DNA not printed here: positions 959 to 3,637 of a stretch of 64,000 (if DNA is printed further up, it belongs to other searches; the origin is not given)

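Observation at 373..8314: Archaeal/eukaryal-type replisome module in a tailed virus: PolB, AEP primase, PCNA-like clamp, XPF/Hef nuclease, Sak4-like ATPase and an AbrB-like regulator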

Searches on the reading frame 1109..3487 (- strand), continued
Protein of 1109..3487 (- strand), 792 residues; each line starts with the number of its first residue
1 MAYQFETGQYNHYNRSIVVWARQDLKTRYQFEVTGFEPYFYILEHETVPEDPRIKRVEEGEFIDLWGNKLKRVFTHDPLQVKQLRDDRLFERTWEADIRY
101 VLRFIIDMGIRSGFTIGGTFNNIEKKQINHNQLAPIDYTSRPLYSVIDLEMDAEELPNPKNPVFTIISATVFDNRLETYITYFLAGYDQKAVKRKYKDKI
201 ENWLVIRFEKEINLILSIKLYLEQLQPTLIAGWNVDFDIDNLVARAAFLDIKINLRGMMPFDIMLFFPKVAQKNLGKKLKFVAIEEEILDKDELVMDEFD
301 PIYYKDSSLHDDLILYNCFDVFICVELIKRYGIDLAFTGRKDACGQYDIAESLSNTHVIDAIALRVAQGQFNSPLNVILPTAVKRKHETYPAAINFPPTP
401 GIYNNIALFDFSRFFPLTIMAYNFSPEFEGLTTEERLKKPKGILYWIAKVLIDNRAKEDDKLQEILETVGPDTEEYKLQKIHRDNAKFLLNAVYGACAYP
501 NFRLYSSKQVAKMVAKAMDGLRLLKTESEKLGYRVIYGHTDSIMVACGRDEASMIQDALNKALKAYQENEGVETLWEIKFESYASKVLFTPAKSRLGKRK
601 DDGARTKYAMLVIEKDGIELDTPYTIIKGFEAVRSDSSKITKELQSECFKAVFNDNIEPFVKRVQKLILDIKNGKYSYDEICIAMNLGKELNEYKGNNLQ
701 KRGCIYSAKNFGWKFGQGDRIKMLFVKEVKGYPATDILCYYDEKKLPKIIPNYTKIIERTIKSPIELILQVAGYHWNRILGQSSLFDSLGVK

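Call 35: search_protein_families(library=pfam, proteins=[L002:8077-8937:+, L003:8967-9824:+, L003:6934-8484:+, L003:5894-6937:+, L003:9839-10987:+, L001:15163-17037:+, L001:14072-14872:+, L002:5450-6355:+, L002:6389-6865:+, L002:6869-8044:+], max_evalue=0.05)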
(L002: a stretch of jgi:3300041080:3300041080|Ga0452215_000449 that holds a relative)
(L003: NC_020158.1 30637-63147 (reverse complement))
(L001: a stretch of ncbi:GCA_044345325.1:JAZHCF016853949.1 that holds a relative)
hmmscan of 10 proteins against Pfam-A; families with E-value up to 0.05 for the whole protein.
L002:8077-8937:+ (286 aa): 2 families
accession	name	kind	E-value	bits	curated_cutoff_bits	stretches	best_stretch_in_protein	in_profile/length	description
PF04139.18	Rad9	-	0.00024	21.1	25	1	33-209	19-197/253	Rad9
PF00705.23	PCNA_N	-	0.0047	17.1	20.3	1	60-125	57-118/127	Proliferating cell nuclear antigen, N-terminal domain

L003:8967-9824:+ (285 aa): 0 families

L003:6934-8484:+ (516 aa): 1 family
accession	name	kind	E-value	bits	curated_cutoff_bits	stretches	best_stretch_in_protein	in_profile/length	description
PF13479.12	AAA_24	-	2.5e-06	27.9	27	1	260-414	3-135/195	AAA domain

L003:5894-6937:+ (347 aa): 1 family
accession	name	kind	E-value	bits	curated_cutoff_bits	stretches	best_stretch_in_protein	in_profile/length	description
PF14684.11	Tricorn_C1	-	0.046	14.1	24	0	13-38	24-49/59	Tricorn protease C1 domain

L003:9839-10987:+ (382 aa): 0 families

L001:15163-17037:+ (624 aa): 29 families (the best 25 are shown)
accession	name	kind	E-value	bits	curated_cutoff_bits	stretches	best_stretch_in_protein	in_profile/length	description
PF00004.35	AAA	-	4.5e-19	69.6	21.2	2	346-452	2-124/131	ATPase family associated with various cellular activities (AAA)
PF13173.12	AAA_14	-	3.5e-09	37.2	27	1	346-435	6-95/129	AAA domain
PF13177.12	DNA_pol3_delta2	-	7.4e-08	33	27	1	386-459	86-160/161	DNA polymerase III, delta subunit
PF20720.3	nSTAND3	-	7.3e-07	29.4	27.2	1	344-380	19-53/155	Novel STAND NTPase 3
PF13401.12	AAA_22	-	2.9e-06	28.1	27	1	345-431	8-82/130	AAA domain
PF13245.12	AAA_19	-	9.9e-06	26.2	25.1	1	343-421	12-89/134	AAA domain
PF07728.20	AAA_5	-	1e-05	26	22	1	344-428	1-93/139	AAA domain (dynein-related subfamily)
PF03215.21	Rad17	-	1.1e-05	25.9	23.8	0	31-61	47-77/186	Rad17 P-loop domain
PF25199.1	nSTAND_NTPase5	-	1.1e-05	25.7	34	1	335-437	34-132/145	Novel STAND NTPase 5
PF01078.27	Mg_chelatase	-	2.5e-05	24.2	20.3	0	344-362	24-42/207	Magnesium chelatase, subunit ChlI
PF13191.12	AAA_16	-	3.6e-05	24.7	32.6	0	327-369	9-51/167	AAA ATPase domain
PF07724.20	AAA_2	-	3.6e-05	24.3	27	1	344-429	5-103/166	AAA domain (Cdc48 subfamily)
PF14532.12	Sigma54_activ_2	-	6.1e-05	23.7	25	1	345-434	24-104/138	Sigma-54 interaction domain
PF05496.18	RuvB_N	-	6.5e-05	23.2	27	1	315-419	3-102/159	Holliday junction DNA helicase RuvB P-loop domain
PF12775.13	AAA_7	-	9e-05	22.5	25.8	1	340-381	31-72/181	P-loop containing dynein motor region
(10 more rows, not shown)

L001:14072-14872:+ (266 aa): 5 families
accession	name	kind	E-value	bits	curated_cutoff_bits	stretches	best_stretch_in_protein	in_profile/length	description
PF12705.13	PDDEXK_1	-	1.6e-18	68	22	1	27-249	2-246/247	PD-(D/E)XK nuclease superfamily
PF01930.23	Cas_Cas4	-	0.001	19.6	22.7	0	146-249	53-158/160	Domain of unknown function DUF83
PF12684.13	DUF3799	-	0.013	15.7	26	1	84-198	53-161/233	PDDEXK-like domain of unknown function (DUF3799)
PF07194.16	P2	-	0.015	15.8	23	1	60-120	17-75/81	P2 response regulator binding domain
PF09869.16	KH_DUF2096_C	-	0.021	15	24.6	0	84-118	23-55/59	DUF2096 C-terminal KH-like domain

L002:5450-6355:+ (301 aa): 0 families

L002:6389-6865:+ (158 aa): 0 families

L002:6869-8044:+ (391 aa): 2 families
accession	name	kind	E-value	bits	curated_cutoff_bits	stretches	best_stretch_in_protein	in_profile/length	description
PF13479.12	AAA_24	-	0.003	17.8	27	1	155-184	5-33/195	AAA domain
PF22374.1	Clospo_01618-like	-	0.025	15.3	27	0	114-193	46-127/127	Clospo_01618-like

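Call 46: find_related_loci(query=A4, collection=viral_contigs, flank=10000)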
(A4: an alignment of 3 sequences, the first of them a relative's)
Query A4 (792 aa) in viral_contigs; peptide patterns used: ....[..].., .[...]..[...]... (x = any residue, [..] = any of these).
113 stretches matched a pattern; 22 encode a relative of the query (tblastn E <= 1e-3); 22 distinct loci.
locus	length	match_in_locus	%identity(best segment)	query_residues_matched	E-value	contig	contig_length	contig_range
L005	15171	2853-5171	26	1-771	3e-56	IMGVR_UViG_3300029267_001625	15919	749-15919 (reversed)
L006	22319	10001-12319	26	1-771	3e-56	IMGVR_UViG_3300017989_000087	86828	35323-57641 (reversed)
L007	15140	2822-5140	26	1-771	3e-56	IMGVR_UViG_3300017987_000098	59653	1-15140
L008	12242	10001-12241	26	1-746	9e-52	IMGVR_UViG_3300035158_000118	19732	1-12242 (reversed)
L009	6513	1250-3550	24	18-780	2e-45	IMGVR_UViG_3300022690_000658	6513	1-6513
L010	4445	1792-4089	25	18-778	9e-43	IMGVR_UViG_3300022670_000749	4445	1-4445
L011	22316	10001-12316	25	11-776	8e-63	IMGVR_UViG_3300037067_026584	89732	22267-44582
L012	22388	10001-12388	24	11-773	2e-35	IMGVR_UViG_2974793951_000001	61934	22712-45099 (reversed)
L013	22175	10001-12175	22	33-726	4e-25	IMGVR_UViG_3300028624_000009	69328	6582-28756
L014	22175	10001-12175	22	33-726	5e-24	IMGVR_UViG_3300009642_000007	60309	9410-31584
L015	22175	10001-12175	22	33-726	3e-24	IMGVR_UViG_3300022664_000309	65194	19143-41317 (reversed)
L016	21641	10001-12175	22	33-726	8e-24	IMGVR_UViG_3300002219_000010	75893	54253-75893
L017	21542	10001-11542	25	202-717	4e-22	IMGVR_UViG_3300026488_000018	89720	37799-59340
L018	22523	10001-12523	22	33-791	2e-25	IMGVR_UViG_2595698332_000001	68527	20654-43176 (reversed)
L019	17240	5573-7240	22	9-514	2e-19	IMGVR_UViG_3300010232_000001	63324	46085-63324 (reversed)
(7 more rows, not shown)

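Call 48: find_encoding_contigs(protein=P0003, flank=10000, max_places=3)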
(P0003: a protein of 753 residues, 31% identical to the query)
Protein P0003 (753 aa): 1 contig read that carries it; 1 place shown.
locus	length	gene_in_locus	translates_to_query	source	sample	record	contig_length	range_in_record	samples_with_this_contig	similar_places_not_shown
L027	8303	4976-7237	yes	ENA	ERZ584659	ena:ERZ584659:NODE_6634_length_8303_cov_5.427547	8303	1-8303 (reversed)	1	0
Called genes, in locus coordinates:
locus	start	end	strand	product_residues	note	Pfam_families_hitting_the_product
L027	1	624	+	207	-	?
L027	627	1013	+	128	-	PF14489:QueF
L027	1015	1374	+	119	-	-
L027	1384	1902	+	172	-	PF02585:PIG-L (faint)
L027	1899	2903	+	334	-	-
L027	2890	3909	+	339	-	PF04055:Radical_SAM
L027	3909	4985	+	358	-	PF01702:TGT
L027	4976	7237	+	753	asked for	PF03104:DNA_pol_B_exo1, PF00136:DNA_pol_B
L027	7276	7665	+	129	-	-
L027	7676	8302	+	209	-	?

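Call 49: find_encoding_contigs(protein=P0004, flank=10000, max_places=2)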
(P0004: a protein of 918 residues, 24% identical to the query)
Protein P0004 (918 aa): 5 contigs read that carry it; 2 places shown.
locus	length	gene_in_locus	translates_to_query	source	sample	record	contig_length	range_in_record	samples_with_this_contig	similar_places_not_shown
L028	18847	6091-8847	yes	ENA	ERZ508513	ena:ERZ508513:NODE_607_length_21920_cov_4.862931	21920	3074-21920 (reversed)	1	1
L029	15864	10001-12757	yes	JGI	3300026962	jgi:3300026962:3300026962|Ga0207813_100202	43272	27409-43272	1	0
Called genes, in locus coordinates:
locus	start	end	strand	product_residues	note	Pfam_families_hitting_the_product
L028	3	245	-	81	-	?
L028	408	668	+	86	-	PF12802:MarR_2 (weak), PF13412:HTH_24 (weak)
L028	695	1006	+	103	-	PF25920:DUF7966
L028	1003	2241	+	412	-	PF00149:Metallophos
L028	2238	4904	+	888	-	PF02463:SMC_N, PF13166:AAA_13 (faint), PF13175:AAA_15, PF13476:AAA_23, PF13514:AAA_27 (weak), PF10146:zf-C4H2 (weak), PF13304:AAA_21 (weak)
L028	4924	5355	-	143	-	PF24037:DUF7346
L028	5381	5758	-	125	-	PF24008:DUF7322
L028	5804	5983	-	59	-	PF24018:DUF7331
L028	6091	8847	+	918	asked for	PF03104:DNA_pol_B_exo1, PF00136:DNA_pol_B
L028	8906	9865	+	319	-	PF00005:ABC_tran, PF02463:SMC_N (faint)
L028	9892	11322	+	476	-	PF19295:SufBD_N, PF01458:SUFBD_core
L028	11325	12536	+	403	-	PF19295:SufBD_N, PF01458:SUFBD_core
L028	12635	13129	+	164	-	-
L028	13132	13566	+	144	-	PF01325:Fe_dep_repress, PF02742:Fe_dep_repr_C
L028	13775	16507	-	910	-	PF13185:GAF_2, PF00989:PAS, PF08447:PAS_3, PF08448:PAS_4, PF13426:PAS_9, PF00989:PAS, PF08448:PAS_4, PF13188:PAS_8, +7 more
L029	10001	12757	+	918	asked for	PF03104:DNA_pol_B_exo1, PF00136:DNA_pol_B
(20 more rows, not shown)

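Call 94: search_dna_similar(query=L001:15163-17037:+, collection=phages, mode=protein, max_rows=20, max_evalue=0.001)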
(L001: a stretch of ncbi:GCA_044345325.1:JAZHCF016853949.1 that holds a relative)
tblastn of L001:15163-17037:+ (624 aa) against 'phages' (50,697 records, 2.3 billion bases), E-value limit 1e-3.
Records with a match: 2271; places in all: 2277; records where one place covers at least 80% of the query: 0.
Best place of each record, by identity: <60% 2271.
By first word of the organism name: Escherichia 614; Synechococcus 375; Klebsiella 217; Salmonella 204; Vibrio 174; Shigella 81; Cyanophage 60; Campylobacter 53; Enterobacteria 42; Aeromonas 35; and 61 more.
By host as written in the record: - 448; Escherichia coli 259; Synechococcus 107; Klebsiella pneumoniae 61; Synechococcus sp. 38; Escherichia coli O157:H7 36; Salmonella enterica 30; Synechococcus sp. WH7803 28; and 502 more.
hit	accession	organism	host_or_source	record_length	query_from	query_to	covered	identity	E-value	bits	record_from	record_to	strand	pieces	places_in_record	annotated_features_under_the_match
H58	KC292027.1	Halovirus HCTV-5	Haloarcula californiae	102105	310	587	45%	33.1%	7e-31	135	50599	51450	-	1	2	93: replication factor C small subunit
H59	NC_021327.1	Halovirus HCTV-5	Haloarcula californiae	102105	310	587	45%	33.1%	7e-31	135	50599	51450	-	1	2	93: clamp loader of DNA polymerase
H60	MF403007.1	Agrobacterium phage Atu_ph04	Agrobacterium tumefaciens C58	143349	285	587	49%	29.7%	5e-18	95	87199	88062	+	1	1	replication factor C small subunit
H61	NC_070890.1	Agrobacterium phage Atu_ph04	Agrobacterium tumefaciens C58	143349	285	587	49%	29.7%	5e-18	95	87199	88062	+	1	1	replication factor C small subunit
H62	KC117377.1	Haloarcula vallismortis tailed virus 1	Haloarcula vallismortis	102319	310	587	45%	32.1%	3e-30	133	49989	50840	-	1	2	96: replication factor C small subunit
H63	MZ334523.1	Haloarcula virus HVTV-2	Haloarcula vallismortis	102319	310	587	45%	32.1%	3e-30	133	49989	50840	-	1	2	replication factor C small subunit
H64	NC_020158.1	Haloarcula vallismortis tailed virus 1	Haloarcula vallismortis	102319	310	587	45%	32.1%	3e-30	133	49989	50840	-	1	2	96: clamp loader of DNA polymerase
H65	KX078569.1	Morganella phage vB_MmoM_MP1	Morganella sp.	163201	278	587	50%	28.5%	2e-7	61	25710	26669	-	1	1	DNA polymerase accessory protein clamp loader subunit | sliding clamp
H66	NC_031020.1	Morganella phage vB_MmoM_MP1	Morganella sp.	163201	278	587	50%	28.5%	2e-7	61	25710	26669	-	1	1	clamp loader of DNA polymerase | DNA polymerase processivity factor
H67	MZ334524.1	Haloarcula virus HCTV-16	Haloarcula californiae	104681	310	569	42%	33.7%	5e-31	135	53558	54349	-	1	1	replication factor C small subunit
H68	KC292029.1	Haloarcula californiae tailed virus 1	Haloarcula californiae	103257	310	569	42%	33.6%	2e-30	134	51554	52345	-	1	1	90: replication factor C small subunit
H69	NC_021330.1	Haloarcula californiae tailed virus 1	Haloarcula californiae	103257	310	569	42%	33.6%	2e-30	134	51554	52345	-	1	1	90: clamp loader of DNA polymerase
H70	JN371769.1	Synechococcus phage metaG-MbCM1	-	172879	310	590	45%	28.6%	5e-12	76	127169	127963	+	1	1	gp44 clamp loader subunit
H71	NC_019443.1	Synechococcus phage metaG-MbCM1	-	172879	310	590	45%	28.6%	5e-12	76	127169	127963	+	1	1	clamp loader of DNA polymerase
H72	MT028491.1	Ochrobactrum phage vB_OspM_OC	Ochrobactrum sp. POC9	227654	312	569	41%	29.5%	1e-14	84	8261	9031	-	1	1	DNA polymerase sliding clamp loader subunit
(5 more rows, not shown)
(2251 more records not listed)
